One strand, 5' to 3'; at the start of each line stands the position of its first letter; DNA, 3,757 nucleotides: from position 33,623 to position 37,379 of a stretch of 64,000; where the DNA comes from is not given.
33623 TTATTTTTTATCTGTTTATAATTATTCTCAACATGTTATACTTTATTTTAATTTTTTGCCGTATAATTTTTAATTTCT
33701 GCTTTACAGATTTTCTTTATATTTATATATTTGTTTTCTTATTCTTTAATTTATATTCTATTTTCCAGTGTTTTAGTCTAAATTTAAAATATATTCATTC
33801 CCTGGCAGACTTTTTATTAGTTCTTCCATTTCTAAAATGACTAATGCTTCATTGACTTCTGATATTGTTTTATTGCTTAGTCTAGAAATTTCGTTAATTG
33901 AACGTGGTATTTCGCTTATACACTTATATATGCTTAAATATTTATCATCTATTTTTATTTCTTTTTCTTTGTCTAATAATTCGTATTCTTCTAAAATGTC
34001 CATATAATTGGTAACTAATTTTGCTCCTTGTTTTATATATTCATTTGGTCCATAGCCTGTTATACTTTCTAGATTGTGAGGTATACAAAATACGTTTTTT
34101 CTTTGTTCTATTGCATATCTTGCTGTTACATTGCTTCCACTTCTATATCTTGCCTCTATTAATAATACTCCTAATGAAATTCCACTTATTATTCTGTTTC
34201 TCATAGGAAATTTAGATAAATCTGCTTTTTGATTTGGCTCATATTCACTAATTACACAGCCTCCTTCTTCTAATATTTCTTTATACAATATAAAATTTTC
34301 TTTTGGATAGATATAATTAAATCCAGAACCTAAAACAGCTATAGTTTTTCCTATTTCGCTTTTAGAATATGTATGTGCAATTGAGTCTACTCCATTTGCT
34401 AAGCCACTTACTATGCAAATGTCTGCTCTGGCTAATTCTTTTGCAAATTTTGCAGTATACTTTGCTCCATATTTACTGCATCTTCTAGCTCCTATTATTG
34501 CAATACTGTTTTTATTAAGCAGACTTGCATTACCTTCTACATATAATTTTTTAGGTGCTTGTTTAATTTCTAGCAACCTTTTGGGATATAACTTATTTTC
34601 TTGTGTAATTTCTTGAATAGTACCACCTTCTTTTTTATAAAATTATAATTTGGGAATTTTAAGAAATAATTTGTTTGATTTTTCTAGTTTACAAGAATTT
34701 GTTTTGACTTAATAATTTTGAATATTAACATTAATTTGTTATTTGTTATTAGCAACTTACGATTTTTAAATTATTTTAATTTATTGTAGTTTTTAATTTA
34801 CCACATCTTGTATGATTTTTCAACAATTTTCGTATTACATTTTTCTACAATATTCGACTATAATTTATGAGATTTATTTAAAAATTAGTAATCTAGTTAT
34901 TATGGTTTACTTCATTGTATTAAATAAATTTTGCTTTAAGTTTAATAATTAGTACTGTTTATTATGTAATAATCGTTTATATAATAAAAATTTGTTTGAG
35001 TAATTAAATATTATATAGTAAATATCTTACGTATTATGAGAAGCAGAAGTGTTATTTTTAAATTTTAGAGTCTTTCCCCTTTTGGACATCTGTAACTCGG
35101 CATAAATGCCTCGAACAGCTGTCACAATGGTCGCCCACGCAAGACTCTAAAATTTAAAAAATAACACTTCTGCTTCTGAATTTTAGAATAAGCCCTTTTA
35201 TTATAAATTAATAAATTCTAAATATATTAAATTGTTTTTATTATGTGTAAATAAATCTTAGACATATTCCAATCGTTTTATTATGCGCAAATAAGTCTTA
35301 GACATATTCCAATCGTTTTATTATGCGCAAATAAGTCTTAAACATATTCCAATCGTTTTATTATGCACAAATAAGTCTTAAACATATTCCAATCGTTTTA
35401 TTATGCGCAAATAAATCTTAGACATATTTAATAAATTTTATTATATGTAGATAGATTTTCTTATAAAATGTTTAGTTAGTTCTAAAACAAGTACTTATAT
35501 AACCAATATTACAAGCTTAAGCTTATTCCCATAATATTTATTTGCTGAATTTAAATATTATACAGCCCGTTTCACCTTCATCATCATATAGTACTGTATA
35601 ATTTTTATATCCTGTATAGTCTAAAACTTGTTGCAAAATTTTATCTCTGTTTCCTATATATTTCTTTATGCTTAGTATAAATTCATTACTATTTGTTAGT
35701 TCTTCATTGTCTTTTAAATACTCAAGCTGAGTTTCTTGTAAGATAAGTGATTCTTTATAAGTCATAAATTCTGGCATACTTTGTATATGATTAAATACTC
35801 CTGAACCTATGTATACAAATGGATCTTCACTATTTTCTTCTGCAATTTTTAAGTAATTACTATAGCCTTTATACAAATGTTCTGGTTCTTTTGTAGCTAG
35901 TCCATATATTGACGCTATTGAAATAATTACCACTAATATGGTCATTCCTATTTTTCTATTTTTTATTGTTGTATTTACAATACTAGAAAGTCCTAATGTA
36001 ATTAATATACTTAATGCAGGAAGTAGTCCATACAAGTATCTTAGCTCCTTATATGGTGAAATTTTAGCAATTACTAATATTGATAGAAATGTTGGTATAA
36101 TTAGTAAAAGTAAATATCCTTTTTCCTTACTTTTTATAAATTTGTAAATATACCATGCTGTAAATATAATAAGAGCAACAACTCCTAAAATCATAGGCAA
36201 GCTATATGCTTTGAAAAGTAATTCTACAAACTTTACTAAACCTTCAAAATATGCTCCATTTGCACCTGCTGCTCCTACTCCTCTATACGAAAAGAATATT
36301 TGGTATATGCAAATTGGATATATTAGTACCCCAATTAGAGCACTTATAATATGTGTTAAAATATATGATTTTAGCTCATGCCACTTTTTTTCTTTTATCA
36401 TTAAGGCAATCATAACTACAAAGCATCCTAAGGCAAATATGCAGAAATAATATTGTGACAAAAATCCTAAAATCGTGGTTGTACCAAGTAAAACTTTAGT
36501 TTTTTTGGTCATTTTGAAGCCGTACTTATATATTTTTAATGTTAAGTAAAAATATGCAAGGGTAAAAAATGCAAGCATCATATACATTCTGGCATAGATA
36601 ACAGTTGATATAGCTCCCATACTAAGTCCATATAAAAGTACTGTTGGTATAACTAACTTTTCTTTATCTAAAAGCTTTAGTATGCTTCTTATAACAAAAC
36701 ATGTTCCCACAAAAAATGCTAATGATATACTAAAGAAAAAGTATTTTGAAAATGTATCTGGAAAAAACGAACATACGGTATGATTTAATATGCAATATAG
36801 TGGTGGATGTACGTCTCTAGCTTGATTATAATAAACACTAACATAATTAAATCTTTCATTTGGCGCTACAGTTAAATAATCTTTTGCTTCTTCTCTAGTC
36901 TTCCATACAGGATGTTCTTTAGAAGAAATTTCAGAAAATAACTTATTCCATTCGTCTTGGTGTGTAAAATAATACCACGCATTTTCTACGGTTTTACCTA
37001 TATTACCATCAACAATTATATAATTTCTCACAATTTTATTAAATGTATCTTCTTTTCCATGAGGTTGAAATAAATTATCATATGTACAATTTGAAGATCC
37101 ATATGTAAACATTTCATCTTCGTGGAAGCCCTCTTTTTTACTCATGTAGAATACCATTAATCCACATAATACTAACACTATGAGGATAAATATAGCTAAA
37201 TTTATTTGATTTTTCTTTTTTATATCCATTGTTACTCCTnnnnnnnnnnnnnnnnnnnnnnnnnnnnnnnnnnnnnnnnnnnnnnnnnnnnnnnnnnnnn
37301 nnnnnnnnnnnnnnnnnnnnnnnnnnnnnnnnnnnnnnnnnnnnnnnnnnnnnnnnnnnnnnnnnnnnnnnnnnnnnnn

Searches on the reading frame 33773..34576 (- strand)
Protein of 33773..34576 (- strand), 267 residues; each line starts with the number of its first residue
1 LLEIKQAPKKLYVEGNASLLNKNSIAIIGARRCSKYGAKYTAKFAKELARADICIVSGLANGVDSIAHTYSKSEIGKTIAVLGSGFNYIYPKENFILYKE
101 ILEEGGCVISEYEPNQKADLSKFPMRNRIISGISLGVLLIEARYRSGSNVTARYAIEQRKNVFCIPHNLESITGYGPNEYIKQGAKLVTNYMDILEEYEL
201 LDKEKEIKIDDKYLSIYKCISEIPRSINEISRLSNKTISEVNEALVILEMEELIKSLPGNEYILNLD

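Call 31: find_encoding_contigs(protein=window:33773-34576:-, flank=2500, max_places=10)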
Protein window:33773-34576:- (267 aa): 23 contigs read that carry it; 6 places shown.
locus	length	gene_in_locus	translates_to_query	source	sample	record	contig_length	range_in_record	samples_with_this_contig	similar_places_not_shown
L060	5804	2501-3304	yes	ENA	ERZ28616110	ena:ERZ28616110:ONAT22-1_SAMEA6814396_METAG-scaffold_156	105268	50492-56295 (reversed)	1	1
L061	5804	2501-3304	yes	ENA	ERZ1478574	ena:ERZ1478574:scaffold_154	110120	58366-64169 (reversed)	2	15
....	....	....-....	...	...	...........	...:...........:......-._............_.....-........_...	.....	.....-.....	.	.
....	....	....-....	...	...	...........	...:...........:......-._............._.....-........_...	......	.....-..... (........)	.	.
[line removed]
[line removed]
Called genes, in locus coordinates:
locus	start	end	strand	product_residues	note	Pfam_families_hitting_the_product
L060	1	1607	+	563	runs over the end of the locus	-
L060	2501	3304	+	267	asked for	PF02481:DNA_processg_A, PF17782:WHD_DprA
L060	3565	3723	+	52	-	-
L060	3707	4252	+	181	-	PF05362:Lon_C, PF13541:ChlI, PF01078:Mg_chelatase (weak)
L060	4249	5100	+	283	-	PF01078:Mg_chelatase, PF13335:Mg_chelatase_C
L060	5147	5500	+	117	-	PF08378:NERD, PF02021:UPF0102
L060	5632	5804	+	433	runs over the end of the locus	PF01183:Glyco_hydro_25, PF01476:LysM, PF23446:LysM1_NFP_LYK (faint), PF23473:LysM3_LYK4_5 (faint), PF01476:LysM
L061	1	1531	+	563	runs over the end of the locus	-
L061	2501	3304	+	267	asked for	PF02481:DNA_processg_A, PF17782:WHD_DprA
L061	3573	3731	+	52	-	-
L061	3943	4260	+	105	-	PF01078:Mg_chelatase (weak)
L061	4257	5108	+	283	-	PF01078:Mg_chelatase, PF13335:Mg_chelatase_C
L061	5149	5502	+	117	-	PF08378:NERD, PF02021:UPF0102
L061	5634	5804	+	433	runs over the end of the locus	PF01183:Glyco_hydro_25, PF01476:LysM, PF23446:LysM1_NFP_LYK (faint), PF23473:LysM3_LYK4_5 (faint), PF01476:LysM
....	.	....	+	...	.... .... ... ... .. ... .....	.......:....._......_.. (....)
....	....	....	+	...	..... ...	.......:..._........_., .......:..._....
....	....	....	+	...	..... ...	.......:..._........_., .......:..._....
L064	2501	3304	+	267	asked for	PF02481:DNA_processg_A, PF17782:WHD_DprA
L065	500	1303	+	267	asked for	PF02481:DNA_processg_A, PF17782:WHD_DprA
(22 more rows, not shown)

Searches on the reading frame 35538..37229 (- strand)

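Call 79: search_protein_families(library=pfam, proteins=[window:35538-37229:-], max_evalue=0.001)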
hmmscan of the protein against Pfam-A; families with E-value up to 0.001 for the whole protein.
window:35538-37229:- (563 aa): 1 family
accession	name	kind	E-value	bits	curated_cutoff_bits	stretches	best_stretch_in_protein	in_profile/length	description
PF03901.23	Glyco_transf_22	-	3.5e-06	26.9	23.8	1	343-462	264-384/414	Alg9-like mannosyltransferase family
